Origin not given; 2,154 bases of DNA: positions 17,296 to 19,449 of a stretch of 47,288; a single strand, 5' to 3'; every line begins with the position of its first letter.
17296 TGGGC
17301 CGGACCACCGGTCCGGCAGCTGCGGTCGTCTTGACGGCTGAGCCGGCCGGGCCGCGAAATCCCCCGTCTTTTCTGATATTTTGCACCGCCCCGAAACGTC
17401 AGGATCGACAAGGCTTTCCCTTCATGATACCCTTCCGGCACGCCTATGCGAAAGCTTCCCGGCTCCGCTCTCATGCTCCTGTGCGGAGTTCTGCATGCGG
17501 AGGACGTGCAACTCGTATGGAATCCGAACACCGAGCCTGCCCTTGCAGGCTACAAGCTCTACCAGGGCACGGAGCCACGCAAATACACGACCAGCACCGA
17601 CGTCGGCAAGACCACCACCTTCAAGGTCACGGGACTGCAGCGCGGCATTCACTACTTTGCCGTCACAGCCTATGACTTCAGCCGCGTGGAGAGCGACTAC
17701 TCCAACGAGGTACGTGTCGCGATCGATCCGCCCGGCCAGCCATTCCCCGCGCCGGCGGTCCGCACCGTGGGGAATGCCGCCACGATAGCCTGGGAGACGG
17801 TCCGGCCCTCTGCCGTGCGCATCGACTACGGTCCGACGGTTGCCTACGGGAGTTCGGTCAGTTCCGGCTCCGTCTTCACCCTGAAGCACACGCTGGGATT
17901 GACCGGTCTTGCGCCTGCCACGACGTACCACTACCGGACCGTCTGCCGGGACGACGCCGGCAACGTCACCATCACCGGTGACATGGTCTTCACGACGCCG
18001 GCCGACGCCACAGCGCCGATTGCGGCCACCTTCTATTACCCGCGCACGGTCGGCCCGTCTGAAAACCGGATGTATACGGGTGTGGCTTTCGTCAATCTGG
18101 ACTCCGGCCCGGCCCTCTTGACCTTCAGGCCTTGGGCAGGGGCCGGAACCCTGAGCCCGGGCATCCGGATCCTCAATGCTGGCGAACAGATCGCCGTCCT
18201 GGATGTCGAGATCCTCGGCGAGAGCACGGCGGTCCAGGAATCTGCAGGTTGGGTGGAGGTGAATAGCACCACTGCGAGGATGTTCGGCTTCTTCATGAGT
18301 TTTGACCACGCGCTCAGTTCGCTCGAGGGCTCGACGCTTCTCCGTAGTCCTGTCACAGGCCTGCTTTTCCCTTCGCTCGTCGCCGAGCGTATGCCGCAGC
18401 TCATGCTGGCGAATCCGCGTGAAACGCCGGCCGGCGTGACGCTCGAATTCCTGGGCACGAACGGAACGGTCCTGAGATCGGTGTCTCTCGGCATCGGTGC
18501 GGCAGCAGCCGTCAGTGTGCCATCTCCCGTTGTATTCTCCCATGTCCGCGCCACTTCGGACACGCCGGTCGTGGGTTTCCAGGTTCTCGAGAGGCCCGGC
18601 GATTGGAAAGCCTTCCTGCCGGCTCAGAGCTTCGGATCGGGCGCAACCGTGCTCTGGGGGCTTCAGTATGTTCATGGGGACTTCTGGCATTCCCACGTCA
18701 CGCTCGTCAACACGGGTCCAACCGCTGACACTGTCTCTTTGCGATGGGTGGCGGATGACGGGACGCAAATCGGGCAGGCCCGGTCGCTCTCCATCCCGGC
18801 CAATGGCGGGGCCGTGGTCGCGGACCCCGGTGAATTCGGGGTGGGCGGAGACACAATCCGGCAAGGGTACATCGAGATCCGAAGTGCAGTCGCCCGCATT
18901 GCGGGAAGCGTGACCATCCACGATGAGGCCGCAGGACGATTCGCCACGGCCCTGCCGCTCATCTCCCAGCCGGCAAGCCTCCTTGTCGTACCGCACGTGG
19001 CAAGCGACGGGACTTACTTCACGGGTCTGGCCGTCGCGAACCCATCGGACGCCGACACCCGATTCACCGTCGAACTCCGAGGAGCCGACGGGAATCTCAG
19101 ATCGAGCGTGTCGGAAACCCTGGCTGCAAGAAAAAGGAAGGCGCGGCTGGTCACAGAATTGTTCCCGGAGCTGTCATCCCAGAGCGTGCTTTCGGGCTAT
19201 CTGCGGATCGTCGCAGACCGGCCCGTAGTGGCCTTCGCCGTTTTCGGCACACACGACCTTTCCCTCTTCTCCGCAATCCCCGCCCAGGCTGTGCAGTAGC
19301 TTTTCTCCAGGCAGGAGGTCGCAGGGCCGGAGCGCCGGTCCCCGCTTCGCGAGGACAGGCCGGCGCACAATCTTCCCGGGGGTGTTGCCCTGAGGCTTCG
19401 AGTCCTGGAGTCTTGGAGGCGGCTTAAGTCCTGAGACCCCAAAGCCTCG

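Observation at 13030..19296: Ten copies of an unnamed ~110-aa repeat shared by three neighbouring genes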

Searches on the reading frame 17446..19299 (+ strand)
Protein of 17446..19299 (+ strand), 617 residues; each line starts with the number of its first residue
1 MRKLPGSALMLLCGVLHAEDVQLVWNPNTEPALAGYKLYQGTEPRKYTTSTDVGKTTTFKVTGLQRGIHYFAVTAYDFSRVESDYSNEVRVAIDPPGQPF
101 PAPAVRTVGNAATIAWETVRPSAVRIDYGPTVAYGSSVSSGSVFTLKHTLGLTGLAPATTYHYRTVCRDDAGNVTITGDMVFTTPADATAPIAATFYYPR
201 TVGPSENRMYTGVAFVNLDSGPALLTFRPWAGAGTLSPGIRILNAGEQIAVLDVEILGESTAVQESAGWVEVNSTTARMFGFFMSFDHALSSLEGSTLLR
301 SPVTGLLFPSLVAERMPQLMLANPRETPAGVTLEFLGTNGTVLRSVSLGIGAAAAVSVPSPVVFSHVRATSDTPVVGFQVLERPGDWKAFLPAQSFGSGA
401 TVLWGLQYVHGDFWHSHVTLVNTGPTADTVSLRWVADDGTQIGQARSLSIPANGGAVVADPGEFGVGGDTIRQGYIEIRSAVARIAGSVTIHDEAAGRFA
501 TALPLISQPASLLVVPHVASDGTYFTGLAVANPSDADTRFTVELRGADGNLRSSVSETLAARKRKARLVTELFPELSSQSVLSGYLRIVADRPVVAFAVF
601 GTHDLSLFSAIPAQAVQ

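Call 3: search_protein_families(library=pfam, proteins=[window:17446-19299:+], max_evalue=1)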
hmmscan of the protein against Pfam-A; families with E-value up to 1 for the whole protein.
window:17446-19299:+ (617 aa): 4 families
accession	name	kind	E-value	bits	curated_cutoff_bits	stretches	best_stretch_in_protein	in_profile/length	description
PF18986.5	DUF5719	-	6.1e-11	42.4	26.2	2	414-565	64-213/319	Family of unknown function (DUF5719)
PF16656.11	Pur_ac_phosph_N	-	0.00037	21.4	30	1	112-169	15-82/93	Purple acid Phosphatase, N-terminal domain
PF16655.11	PhoD_N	-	0.013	16.5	30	1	138-170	51-81/90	PhoD-like phosphatase, N-terminal domain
PF21869.3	Dit-like_CBM2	-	0.12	12.1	27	1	369-426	139-197/228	Distal tail component, second carbohydrate binding domain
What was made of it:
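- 17446..19299 (+): D617, with signal peptide, a B202-like FN3 (aa 18-99), a second FN3-like module (aa 112-190) and a C-terminal ASRAH tetrad. Pfam DUF5719 42.4 bits, above the gathering score of 26.2 (call 3).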

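Call 4: search_protein_families(library=ncbifam, proteins=[window:17446-19299:+], max_evalue=1)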
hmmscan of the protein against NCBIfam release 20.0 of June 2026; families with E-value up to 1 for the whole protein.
window:17446-19299:+ (617 aa): 2 families
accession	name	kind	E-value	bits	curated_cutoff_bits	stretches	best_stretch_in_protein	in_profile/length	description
NF041611.1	exoglucan_CbhB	equivalog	4e-05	21.8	1950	1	9-193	710-894/997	exoglucanase CbhB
NF045522.1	MXAN_2561_fam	equivalog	0.011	15.2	150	0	124-186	207-259/304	MXAN_2561 family MXYO-CTERM-anchored protein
